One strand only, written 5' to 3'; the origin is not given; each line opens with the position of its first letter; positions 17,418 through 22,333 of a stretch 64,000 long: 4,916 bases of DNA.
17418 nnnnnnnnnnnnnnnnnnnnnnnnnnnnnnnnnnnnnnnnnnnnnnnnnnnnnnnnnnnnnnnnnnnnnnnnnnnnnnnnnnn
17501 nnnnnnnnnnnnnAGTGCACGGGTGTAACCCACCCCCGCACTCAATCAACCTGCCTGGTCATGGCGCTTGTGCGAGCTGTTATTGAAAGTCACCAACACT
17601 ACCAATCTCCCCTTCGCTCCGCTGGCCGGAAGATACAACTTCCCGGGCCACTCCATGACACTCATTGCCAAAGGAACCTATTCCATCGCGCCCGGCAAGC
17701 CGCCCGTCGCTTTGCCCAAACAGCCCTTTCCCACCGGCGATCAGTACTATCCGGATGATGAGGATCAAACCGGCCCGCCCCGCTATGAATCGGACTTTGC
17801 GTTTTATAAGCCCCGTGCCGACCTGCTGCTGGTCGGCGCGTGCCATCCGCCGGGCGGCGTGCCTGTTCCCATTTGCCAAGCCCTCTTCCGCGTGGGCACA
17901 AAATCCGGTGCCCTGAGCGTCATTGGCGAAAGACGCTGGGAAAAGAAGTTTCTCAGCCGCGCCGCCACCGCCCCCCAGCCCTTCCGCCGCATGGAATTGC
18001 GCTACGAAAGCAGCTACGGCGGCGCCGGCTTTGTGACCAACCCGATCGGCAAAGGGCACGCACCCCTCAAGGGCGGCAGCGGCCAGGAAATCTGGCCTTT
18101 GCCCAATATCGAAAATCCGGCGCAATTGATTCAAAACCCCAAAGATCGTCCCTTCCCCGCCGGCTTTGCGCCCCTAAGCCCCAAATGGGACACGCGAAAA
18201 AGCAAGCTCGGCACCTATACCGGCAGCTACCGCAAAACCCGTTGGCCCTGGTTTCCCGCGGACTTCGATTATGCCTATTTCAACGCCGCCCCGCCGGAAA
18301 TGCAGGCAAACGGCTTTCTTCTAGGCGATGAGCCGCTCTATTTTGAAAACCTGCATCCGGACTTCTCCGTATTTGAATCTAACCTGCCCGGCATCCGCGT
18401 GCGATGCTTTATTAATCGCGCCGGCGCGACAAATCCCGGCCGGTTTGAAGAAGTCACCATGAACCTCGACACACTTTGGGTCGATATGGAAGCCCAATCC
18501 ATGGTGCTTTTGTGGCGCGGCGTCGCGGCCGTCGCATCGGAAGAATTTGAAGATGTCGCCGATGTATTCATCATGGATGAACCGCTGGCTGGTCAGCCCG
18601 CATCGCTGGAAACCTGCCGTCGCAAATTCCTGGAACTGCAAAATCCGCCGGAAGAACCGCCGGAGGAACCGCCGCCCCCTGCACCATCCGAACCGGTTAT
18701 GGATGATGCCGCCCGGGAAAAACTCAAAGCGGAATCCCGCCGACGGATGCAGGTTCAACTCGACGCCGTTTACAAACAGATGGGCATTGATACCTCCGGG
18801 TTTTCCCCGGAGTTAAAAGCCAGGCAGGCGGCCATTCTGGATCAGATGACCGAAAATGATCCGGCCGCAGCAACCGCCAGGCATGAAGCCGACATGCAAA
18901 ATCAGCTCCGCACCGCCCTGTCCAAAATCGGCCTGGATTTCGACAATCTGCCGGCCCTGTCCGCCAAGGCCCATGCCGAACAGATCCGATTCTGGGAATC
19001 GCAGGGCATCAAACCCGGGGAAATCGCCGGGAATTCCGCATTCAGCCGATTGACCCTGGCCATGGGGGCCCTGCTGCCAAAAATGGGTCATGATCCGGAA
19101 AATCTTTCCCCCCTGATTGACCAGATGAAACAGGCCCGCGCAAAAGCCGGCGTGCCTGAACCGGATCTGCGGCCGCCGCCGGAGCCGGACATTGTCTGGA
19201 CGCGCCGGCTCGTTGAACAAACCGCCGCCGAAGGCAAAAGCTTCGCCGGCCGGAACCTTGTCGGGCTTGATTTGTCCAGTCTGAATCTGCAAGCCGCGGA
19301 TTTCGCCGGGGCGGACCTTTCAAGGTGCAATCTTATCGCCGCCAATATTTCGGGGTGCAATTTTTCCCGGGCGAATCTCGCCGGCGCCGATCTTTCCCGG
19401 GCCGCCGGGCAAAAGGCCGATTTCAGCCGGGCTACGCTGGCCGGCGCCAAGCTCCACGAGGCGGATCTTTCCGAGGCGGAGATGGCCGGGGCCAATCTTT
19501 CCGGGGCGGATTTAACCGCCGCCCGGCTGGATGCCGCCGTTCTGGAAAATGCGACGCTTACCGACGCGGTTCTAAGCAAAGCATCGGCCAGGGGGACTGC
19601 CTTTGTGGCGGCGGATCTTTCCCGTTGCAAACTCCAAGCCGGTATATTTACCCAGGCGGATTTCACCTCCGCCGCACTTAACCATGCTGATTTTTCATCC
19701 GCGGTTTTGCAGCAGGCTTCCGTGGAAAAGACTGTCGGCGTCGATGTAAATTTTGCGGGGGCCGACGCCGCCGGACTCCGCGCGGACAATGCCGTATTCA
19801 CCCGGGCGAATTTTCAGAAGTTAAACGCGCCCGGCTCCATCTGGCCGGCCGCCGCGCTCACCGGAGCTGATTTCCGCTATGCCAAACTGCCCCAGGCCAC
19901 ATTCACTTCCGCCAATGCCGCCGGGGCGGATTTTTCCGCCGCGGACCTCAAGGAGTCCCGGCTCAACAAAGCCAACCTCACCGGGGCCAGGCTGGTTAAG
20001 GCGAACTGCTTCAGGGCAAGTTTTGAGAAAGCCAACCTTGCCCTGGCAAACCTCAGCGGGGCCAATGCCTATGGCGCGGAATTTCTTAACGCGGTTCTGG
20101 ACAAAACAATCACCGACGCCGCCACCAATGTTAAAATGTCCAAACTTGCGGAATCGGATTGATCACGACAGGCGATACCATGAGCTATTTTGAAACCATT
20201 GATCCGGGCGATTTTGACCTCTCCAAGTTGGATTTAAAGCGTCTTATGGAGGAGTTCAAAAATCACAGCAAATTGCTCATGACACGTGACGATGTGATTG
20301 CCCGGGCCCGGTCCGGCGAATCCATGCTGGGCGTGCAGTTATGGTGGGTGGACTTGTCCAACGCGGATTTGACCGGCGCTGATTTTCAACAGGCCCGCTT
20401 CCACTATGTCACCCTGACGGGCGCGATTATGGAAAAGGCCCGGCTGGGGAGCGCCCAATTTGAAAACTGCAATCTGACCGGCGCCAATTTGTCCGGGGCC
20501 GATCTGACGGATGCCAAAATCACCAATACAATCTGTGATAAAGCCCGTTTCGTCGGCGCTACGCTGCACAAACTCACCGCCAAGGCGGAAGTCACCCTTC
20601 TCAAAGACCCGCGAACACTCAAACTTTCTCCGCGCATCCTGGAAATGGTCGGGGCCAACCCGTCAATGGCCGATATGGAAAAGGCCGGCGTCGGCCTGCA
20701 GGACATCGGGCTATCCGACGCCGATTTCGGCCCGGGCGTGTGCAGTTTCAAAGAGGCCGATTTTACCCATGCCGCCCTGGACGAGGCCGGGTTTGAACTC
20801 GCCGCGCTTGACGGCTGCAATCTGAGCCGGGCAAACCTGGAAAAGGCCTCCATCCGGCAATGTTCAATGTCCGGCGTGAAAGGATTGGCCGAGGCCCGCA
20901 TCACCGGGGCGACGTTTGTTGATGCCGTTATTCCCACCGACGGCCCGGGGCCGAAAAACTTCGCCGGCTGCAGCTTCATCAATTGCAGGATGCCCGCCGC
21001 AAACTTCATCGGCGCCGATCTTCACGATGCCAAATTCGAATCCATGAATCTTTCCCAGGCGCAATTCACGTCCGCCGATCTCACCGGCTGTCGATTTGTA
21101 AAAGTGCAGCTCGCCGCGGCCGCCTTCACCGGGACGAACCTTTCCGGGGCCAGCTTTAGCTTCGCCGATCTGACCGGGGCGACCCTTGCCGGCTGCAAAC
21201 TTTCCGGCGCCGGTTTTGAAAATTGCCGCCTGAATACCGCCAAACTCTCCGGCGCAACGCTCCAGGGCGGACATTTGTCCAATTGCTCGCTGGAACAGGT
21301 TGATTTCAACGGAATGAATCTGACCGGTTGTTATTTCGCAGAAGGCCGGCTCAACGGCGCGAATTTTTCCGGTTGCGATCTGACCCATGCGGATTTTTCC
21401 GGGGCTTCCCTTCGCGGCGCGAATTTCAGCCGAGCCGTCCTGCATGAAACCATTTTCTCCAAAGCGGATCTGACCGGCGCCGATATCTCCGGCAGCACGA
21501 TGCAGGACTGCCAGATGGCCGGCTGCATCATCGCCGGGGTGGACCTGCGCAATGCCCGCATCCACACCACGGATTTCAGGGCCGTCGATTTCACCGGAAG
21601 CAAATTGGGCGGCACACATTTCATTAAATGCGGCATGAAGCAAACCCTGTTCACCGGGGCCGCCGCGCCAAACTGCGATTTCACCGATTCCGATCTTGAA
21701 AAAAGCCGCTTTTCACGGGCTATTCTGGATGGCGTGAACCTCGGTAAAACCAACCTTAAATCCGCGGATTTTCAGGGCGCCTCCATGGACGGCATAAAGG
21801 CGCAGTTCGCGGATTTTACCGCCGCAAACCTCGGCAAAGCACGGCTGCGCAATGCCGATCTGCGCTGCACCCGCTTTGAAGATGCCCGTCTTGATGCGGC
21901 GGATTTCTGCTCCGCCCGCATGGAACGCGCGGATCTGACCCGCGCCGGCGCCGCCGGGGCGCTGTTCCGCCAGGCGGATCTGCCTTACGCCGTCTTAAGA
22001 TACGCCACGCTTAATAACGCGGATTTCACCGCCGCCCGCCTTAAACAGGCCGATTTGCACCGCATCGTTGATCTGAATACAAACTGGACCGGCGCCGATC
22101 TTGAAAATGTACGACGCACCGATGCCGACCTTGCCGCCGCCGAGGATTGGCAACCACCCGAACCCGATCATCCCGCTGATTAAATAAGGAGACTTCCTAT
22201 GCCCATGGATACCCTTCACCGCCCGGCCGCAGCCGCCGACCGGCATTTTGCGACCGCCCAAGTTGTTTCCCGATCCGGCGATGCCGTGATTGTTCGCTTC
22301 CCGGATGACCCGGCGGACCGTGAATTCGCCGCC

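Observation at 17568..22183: DUF2169-like domain fused to a pentapeptide-repeat domain, followed by a second ~660-aa all-pentapeptide-repeat protein, directly after vgrG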

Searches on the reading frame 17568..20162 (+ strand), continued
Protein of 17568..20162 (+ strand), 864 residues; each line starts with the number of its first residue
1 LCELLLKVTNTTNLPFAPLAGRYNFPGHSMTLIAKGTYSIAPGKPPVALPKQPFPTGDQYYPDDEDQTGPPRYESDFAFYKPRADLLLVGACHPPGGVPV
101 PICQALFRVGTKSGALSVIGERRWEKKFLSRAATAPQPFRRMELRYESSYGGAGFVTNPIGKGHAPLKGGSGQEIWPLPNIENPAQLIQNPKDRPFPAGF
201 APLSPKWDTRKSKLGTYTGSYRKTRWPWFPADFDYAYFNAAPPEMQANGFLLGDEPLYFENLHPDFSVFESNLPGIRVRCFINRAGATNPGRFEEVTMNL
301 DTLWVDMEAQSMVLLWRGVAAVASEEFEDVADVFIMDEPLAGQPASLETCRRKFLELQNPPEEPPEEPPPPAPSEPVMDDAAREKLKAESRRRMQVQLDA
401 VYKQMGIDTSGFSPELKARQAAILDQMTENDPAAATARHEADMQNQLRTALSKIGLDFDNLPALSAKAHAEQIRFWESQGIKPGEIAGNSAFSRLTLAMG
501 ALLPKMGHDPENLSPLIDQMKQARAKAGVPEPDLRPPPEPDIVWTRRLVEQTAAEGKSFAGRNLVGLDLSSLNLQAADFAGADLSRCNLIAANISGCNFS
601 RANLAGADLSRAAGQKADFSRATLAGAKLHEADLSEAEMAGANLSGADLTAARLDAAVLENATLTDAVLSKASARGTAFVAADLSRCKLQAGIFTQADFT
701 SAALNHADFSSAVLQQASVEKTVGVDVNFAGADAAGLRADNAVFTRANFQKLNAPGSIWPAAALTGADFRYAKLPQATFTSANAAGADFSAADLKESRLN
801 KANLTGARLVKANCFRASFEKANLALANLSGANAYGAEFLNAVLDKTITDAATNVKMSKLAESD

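Call 67: search_dna_similar(query=window:17568-20159:+, collection=plasmids, mode=protein, max_rows=25, rows=spread)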
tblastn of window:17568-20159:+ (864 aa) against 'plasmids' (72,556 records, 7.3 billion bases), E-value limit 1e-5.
Records with a match: 607; places in all: 1423; records where one place covers at least 80% of the query: 1.
Best place of each record, by identity: <60% 607.
By first word of the organism name: Rhizobium 56; Streptomyces 55; Ralstonia 49; Azospirillum 40; Nostoc 29; Piscirickettsia 29; Salmonella 27; Acaryochloris 18; Agrobacterium 17; Paracoccus 16; and 105 more.
By predicted mobility (MOB-suite, as given by PLSDB): non-mobilizable 364; mobilizable 140; conjugative 103.
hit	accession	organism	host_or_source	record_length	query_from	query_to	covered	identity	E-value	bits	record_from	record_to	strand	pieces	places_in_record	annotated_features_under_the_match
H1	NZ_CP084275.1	Caballeronia grimmiae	Leptoglossus zonatus,Cell culture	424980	76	821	86%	30.9%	1e-56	286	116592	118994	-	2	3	DUF2169 domain-containing protein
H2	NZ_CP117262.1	Rhizobium tumorigenes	Rubus sp.,pure bacterial culture,Aerial ...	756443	5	317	36%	30.7%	7e-26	123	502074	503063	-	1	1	DUF2169 domain-containing protein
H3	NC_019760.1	Allocoleopsis franciscana PCC 7113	-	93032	556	820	31%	34.5%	5e-12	136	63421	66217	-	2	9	pentapeptide repeat-containing protein (x2)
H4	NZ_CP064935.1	Rhizobium phaseoli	Phaseolus vulgaris,single cell,soil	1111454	6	329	38%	27.3%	3e-18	98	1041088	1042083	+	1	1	record has no annotation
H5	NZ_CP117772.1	Nostoc sp. UHCC 0926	whole organism,lichen surface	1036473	562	820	30%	33.6%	7e-18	97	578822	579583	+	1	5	none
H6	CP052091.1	Ralstonia solanacearum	tomato,cell culture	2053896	30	350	37%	26.4%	2e-19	102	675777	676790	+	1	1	DUF2169 domain-containing protein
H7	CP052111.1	Ralstonia solanacearum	tomato,cell culture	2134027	30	350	37%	26.4%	2e-19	102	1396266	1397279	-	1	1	DUF2169 domain-containing protein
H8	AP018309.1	Aulosira laxa NIES-50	-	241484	563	821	30%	32.4%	9e-15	87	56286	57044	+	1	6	pentapeptide repeat protein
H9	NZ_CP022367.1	Azospirillum sp. TSH58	single cell,paddy soils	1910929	552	819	31%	29.6%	6e-8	65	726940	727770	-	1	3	record has no annotation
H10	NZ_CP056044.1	Agrobacterium vitis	Vitis vinifera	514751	72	333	30%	29.4%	2e-17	95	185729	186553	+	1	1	DUF2169 domain-containing protein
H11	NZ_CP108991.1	Streptomyces sp. NBC_00715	-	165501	544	763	25%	32.7%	3e-18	98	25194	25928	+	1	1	pentapeptide repeat-containing protein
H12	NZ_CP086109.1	Skermanella mucosa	single cell,crude oil contaminated ...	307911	582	764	21%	37.0%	2e-11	76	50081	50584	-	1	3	pentapeptide repeat-containing protein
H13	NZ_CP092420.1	Leptolyngbya boryana IU 594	-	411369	571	755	21%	34.8%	7e-11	74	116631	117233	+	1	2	pentapeptide repeat-containing protein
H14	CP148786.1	Salmonella enterica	Homo sapiens,single cell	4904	563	721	18%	38.4%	8e-10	71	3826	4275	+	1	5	pentapeptide repeat-containing protein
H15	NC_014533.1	Gloeothece verrucosa PCC 7822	fresh water in rice field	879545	556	702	17%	40.8%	2e-11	76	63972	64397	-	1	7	pentapeptide repeat-containing protein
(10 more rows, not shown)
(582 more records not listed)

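Call 68: get_annotated_region(hit=H1, flank=9000)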
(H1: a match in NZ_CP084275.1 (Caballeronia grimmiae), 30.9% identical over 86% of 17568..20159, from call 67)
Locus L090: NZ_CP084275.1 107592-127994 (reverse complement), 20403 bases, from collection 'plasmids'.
description: Caballeronia grimmiae strain Lep1A1 plasmid p2, complete sequence
organism: Caballeronia grimmiae (NCBI taxid 1071679)
taxonomy: Bacteria; Pseudomonadota; Betaproteobacteria; Burkholderiales; Burkholderiaceae; Caballeronia; Caballeronia grimmiae
host: -; source: Leptoglossus zonatus,Cell culture; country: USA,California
typing (MOB-suite, as given by PLSDB): conjugative; replicon rep_cluster_219; relaxase MOBF; mating-pair formation MPF_F
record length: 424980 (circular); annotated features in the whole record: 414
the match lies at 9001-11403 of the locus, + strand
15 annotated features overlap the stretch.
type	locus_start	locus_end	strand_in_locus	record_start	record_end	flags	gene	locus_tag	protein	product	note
CDS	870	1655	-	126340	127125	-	-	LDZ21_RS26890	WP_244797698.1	hypothetical protein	-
CDS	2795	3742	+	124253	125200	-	-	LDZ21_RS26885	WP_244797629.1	hypothetical protein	-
CDS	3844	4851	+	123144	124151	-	-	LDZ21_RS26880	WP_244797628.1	pentapeptide repeat-containing protein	-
CDS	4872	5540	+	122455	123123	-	-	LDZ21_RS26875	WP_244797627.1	DUF3540 domain-containing protein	-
CDS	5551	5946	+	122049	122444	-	-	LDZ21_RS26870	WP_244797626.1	DUF4150 domain-containing protein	-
CDS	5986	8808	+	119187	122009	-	tssI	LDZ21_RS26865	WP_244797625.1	type VI secretion system tip protein TssI/VgrG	GO:0033103 - protein secretion by the type VI secretion system [Evidence IEA]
CDS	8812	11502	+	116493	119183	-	-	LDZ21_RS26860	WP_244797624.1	DUF2169 domain-containing protein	-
CDS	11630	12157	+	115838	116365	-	-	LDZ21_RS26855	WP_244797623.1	hypothetical protein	-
CDS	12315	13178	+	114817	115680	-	-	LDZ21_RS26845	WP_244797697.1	tetrahydrofolate dehydrogenase/cyclohydrolase catalytic domain-containing protein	-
CDS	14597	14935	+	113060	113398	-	-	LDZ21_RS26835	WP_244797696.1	transposase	GO:0006313 - DNA transposition [Evidence IEA]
CDS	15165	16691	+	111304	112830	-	istA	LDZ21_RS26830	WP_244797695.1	IS21 family transposase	-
CDS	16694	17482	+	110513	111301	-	istB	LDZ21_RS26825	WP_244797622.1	IS21-like element helper ATPase IstB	-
CDS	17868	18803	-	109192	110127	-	-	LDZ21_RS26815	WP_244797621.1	LysR substrate-binding domain-containing protein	-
CDS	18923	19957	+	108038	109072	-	-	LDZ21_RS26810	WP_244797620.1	DUF1338 domain-containing protein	-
CDS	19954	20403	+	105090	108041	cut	-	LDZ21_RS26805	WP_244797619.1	FAD-binding and (Fe-S)-binding domain-containing protein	-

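Call 81: get_annotated_region(hit=H6, flank=20000)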
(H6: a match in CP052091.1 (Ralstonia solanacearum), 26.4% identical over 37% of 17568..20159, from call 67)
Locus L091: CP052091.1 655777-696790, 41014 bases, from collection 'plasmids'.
description: Ralstonia solanacearum strain FJAT15340.F6 plasmid Plas1, complete sequence
organism: Ralstonia solanacearum (NCBI taxid 305)
taxonomy: Bacteria; Pseudomonadota; Betaproteobacteria; Burkholderiales; Burkholderiaceae; Ralstonia; Ralstonia solanacearum
host: -; source: tomato,cell culture; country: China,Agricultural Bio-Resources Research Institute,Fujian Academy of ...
typing (MOB-suite, as given by PLSDB): mobilizable; relaxase MOBP
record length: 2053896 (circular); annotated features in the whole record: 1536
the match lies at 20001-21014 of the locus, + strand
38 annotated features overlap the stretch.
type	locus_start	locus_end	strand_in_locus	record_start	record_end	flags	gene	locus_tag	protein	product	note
CDS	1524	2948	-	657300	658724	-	-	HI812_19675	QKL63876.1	amino acid permease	-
CDS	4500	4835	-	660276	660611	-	-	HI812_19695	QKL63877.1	hypothetical protein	-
CDS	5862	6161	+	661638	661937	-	-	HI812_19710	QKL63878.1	hypothetical protein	-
CDS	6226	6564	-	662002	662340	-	-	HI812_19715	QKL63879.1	DUF1484 domain-containing protein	-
CDS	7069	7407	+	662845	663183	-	-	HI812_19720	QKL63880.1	helix-turn-helix transcriptional regulator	-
CDS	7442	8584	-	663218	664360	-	-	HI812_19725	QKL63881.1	ABC transporter substrate-binding protein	-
CDS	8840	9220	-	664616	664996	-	-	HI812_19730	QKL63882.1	hypothetical protein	-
CDS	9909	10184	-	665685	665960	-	-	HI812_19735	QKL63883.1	hypothetical protein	-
CDS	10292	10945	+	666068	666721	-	-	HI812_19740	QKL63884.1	helix-turn-helix domain-containing protein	-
CDS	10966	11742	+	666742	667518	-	-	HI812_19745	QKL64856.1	queuosine precursor transporter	-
CDS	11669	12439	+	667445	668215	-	-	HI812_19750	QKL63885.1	phosphohydrolase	-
CDS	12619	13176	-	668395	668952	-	-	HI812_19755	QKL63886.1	hypothetical protein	-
CDS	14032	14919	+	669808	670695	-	-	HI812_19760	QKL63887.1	DUF4124 domain-containing protein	-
CDS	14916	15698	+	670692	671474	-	-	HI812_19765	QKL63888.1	ankyrin repeat domain-containing protein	-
CDS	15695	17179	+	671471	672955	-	-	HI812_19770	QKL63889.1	hypothetical protein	-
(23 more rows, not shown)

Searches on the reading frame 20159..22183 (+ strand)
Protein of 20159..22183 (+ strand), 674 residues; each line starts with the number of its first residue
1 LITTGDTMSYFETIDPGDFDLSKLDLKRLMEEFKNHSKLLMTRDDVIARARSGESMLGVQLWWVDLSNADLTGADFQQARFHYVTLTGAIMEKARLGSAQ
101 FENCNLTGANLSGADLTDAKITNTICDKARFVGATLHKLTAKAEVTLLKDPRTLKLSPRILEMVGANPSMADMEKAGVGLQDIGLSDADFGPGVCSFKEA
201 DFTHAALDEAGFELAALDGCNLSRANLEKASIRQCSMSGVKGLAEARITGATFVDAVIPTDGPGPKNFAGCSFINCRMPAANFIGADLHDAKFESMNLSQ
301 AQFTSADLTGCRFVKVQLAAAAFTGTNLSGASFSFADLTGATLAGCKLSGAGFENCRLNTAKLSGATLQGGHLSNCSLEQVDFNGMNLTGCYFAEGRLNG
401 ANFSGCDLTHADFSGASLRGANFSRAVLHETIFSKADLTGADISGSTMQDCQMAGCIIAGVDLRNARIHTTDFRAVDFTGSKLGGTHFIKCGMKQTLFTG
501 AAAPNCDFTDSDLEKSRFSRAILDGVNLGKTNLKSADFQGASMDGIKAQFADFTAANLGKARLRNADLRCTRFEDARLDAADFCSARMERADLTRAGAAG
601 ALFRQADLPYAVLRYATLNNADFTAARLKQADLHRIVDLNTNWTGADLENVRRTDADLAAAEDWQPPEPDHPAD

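Call 6: search_protein_families(library=pfam, proteins=[window:20159-22183:+], max_evalue=0.01)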
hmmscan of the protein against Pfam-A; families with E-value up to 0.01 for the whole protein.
window:20159-22183:+ (674 aa): 7 families
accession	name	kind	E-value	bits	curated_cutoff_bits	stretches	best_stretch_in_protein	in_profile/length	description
PF00805.28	Pentapeptide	-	1.2e-103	338.3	20.2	18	406-445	1-40/40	Pentapeptide repeats (8 copies)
PF13599.13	Pentapeptide_4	-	1.2e-86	285.3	38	11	372-442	7-77/78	Pentapeptide repeat region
PF13576.12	Pentapeptide_3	-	1.4e-50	169.7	27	7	413-457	1-48/48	Pentapeptide repeats (9 copies)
PF25296.1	Decapeptide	-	3.1e-22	78.6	45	2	282-341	11-70/74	Decapeptide repeat region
PF23894.2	LD_SV2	-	1.1e-13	51.7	29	0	289-351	28-90/92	SV2A/B/C luminal domain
PF05264.16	CfAFP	-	1e-05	26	25.9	0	282-353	58-134/137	Choristoneura fumiferana antifreeze protein (CfAFP)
PF13229.12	Beta_helix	-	0.00039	20.5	25.9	1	339-460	24-136/158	Right handed beta helix region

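Call 30: search_solved_structures(query=window:20159-22180:+, max_evalue=0.001)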
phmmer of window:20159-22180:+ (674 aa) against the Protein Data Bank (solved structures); distinct sequences matched with E-value up to 0.001: 30.
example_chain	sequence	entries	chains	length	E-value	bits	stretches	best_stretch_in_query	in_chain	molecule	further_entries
4yfo_A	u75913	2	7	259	1.3e-25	93.2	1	262-483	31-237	beta1_ex1 | 6beta1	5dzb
3du1_X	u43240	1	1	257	5.3e-24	87.8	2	299-459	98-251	All3740 protein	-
9ngw_A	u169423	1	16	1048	6.9e-23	84.2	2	196-463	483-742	IcmE (DotG)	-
7muc_AG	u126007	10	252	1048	6.9e-23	84.2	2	196-463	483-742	IcmE protein | IcmE (DotG)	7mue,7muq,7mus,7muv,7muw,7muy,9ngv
4yc5_A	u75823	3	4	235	4.8e-21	78.1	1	292-483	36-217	beta1 | beta1 protein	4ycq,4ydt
5dns_A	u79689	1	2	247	1.6e-20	76.3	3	65-126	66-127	t1428 beta1 loop design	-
4yei_A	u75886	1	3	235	2.3e-20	75.9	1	292-459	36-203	beta1mut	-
5dqa_A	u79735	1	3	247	9.8e-20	73.7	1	263-454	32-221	t3284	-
5dn0_A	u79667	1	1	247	5.9e-19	71.2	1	263-454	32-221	beta1 t1555 loop variant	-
5dra_A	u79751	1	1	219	6.6e-19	71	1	313-467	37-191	3beta1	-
5di5_A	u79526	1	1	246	1.1e-18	70.2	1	262-455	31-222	beta1 t801 loop variant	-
2j8k_A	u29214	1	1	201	2.1e-17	66.1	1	300-460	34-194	NP275-NP276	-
2xtx_A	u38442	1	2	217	5.9e-16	61.3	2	310-452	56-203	QNRB1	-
2xtw_A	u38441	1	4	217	1e-15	60.4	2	310-452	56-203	QNRB1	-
2xty_A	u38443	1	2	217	1.1e-12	50.5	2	388-467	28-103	QNRB1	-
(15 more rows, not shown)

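Call 64: search_protein_families(library=ncbifam, proteins=[window:20180-22183:+], max_evalue=0.1)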
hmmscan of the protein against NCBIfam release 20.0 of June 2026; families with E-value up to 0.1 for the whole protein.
window:20180-22183:+ (667 aa): 19 families
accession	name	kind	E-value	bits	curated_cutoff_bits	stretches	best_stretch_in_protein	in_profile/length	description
NF047416.1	penta_HetL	equivalog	5.6e-65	218.8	260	5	366-564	20-216/218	heterocyst differentiation pentapeptide repeat protein HetL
NF052603.1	penta_Alr5209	equivalog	1.6e-56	189.3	125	7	375-467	14-106/113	Alr5209 family pentapeptide repeat protein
NF011743.0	PRK15196.1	equivalog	4e-47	160.8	354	4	57-234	152-328/350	type III secretion system effector PipB2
NF011744.0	PRK15197.1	equivalog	2.1e-46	158.5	274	6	519-656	154-282/291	SPI-2 type III secretion system effector PipB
NF033086.2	penta_rpt_Qnr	equivalog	9.5e-39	133.3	240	4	260-452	11-194/211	Qnr family pentapeptide repeat protein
NF000071.4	penta_rpt_QnrA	exception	9.2e-36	123.6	450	5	373-521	56-199/218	QnrA family quinolone resistance pentapeptide repeat protein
NF012152.0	penta_rpt_QnrC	exception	2.2e-33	116.1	500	6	260-409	42-187/221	QnrC family quinolone resistance pentapeptide repeat protein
NF000349.1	mfpA_AE000516.2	equivalog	8e-33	113.8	360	4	276-422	9-145/183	pentapeptide repeat protein MfpA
NF000420.1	penta_rpt_QnrB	exception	1.1e-31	110.5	460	5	188-361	28-196/214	QnrB family quinolone resistance pentapeptide repeat protein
NF038182.1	penta_rpt_SmQnr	exception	2.9e-29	102.4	460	6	188-362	29-198/215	SmQnr family pentapeptide repeat protein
NF000421.1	penta_rpt_QnrVC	exception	2.3e-28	99.7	460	4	320-475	53-198/218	QnrVC family quinolone resistance pentapeptide repeat protein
NF033375.2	penta_rpt_QnrE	exception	1.4e-27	97.1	480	5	260-401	39-191/214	QnrE family quinolone resistance pentapeptide repeat protein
NF000139.2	penta_rpt_QnrD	exception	1.6e-27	96.9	425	4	187-363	27-198/214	QnrD family quinolone resistance pentapeptide repeat protein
NF000056.3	penta_rpt_QnrS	exception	3.3e-27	95.6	460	5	236-385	18-168/218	QnrS family quinolone resistance pentapeptide repeat protein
NF051894.1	anti_phage_HalA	equivalog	3.6e-27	95.4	250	6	260-314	73-127/338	anti-phage Hailong system effector protein HalA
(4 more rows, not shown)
